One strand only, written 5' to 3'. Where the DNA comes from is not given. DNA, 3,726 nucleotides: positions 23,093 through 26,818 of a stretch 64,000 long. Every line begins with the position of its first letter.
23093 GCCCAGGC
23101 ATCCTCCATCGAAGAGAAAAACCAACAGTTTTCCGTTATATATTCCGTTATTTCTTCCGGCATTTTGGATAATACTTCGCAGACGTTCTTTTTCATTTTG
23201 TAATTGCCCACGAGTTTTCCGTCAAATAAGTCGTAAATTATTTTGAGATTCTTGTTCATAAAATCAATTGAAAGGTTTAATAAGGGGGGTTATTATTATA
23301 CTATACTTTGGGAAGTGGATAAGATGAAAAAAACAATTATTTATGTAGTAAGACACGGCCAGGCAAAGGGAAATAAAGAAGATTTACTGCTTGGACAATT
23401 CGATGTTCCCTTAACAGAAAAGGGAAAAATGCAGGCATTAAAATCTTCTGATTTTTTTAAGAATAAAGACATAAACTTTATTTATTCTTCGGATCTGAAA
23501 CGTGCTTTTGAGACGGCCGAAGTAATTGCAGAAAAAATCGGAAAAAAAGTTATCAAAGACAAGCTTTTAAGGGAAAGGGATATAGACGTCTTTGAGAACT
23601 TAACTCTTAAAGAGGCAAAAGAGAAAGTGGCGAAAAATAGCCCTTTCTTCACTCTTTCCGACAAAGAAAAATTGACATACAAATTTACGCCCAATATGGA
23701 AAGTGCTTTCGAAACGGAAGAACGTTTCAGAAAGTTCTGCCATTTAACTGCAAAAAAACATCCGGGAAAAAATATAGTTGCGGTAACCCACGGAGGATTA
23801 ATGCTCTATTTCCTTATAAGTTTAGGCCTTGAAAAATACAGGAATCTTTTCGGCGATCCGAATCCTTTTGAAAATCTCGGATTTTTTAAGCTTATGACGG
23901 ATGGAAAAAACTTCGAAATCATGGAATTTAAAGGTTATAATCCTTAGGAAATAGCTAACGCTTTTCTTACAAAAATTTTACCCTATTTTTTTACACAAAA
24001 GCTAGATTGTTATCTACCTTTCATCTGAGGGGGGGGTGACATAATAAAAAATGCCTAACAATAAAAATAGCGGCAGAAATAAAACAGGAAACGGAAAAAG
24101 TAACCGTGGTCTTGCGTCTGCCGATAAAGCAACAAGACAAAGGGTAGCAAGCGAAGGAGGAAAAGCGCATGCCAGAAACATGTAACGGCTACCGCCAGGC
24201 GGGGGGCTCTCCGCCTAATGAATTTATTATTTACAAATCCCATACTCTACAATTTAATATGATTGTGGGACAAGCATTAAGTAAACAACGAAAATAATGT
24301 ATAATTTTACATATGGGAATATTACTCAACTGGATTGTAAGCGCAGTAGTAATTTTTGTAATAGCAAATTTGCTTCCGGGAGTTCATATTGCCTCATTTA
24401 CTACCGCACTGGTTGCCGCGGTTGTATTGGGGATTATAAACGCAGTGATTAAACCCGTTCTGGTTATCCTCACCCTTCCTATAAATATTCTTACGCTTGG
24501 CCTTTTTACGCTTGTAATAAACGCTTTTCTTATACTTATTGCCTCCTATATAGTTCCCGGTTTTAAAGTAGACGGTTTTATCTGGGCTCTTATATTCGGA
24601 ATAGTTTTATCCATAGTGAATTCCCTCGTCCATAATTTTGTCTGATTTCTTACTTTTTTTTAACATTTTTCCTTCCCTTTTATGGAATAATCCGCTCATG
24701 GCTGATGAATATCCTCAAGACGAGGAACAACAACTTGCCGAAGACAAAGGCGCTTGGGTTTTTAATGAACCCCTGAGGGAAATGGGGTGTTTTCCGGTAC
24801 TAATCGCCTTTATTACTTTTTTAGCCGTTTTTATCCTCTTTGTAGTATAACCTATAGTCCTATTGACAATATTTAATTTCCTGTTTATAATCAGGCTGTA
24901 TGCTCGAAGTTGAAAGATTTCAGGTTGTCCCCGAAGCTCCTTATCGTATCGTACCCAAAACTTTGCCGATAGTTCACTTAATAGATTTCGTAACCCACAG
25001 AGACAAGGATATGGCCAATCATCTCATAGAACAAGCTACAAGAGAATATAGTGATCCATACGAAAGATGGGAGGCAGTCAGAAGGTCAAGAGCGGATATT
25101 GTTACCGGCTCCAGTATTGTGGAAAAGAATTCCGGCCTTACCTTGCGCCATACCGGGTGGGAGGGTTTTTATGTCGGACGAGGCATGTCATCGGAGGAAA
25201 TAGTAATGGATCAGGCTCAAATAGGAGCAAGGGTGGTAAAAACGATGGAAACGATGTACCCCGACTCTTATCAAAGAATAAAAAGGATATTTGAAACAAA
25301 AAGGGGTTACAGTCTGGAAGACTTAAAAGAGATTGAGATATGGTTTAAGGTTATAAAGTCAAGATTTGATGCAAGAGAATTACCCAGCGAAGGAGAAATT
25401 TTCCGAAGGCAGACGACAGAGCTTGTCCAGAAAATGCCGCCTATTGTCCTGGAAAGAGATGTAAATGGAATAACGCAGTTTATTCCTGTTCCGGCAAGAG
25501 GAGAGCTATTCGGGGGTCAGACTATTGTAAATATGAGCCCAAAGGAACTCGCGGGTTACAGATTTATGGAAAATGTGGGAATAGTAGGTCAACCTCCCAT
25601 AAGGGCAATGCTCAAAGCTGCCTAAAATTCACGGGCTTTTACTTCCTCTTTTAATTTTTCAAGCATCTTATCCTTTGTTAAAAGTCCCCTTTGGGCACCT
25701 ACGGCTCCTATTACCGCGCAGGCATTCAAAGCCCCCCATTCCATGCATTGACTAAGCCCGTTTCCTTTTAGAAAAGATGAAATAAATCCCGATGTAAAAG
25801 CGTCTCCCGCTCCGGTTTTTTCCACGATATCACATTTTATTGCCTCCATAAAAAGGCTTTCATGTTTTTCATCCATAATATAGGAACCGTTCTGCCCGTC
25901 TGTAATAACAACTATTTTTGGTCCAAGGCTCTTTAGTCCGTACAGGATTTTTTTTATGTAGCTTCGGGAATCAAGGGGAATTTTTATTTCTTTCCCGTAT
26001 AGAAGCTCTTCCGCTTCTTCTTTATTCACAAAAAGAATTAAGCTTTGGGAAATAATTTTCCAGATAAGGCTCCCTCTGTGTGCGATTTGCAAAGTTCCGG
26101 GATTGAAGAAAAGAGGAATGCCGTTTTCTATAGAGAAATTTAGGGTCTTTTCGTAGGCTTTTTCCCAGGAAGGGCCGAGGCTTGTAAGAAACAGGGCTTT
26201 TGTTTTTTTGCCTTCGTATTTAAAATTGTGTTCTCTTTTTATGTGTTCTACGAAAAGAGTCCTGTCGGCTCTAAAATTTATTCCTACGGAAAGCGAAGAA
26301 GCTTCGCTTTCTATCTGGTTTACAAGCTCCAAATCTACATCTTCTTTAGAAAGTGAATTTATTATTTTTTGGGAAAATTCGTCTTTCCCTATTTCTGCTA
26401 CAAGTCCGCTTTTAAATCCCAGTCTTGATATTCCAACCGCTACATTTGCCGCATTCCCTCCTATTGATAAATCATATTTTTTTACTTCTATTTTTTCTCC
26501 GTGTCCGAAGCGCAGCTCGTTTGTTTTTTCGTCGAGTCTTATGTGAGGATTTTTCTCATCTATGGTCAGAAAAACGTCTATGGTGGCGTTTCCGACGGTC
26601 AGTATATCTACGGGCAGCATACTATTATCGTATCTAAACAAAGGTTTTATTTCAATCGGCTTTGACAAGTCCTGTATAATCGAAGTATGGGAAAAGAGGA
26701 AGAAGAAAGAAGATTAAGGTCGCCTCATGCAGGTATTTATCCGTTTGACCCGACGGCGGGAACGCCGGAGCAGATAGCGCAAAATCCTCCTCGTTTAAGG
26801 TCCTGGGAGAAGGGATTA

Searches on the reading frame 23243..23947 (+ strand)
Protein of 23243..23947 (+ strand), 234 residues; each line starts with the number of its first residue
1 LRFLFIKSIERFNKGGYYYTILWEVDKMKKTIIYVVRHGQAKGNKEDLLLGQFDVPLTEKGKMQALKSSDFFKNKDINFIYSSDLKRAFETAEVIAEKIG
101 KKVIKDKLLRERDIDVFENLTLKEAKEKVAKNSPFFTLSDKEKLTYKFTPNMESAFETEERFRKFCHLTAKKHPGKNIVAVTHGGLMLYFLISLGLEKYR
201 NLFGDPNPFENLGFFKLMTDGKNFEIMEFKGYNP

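Call 42: search_protein_families(library=pfam, proteins=[window:23243-23947:+], max_evalue=0.001)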
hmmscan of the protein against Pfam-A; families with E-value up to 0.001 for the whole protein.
window:23243-23947:+ (234 aa): 1 family
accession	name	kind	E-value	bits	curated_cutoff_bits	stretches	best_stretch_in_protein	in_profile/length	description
PF00300.27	His_Phos_1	-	1.3e-37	129.8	21.7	1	33-194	1-158/194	Histidine phosphatase superfamily (branch 1)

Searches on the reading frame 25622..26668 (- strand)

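Call 10: search_protein_families(library=pfam, proteins=[window:25622-26668:-], max_evalue=0.01)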
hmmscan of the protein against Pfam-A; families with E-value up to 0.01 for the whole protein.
window:25622-26668:- (348 aa): 1 family
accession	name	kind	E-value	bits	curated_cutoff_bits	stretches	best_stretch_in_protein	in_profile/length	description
PF00294.29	PfkB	-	1.8e-40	139.6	25.8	1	35-329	6-299/302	pfkB family carbohydrate kinase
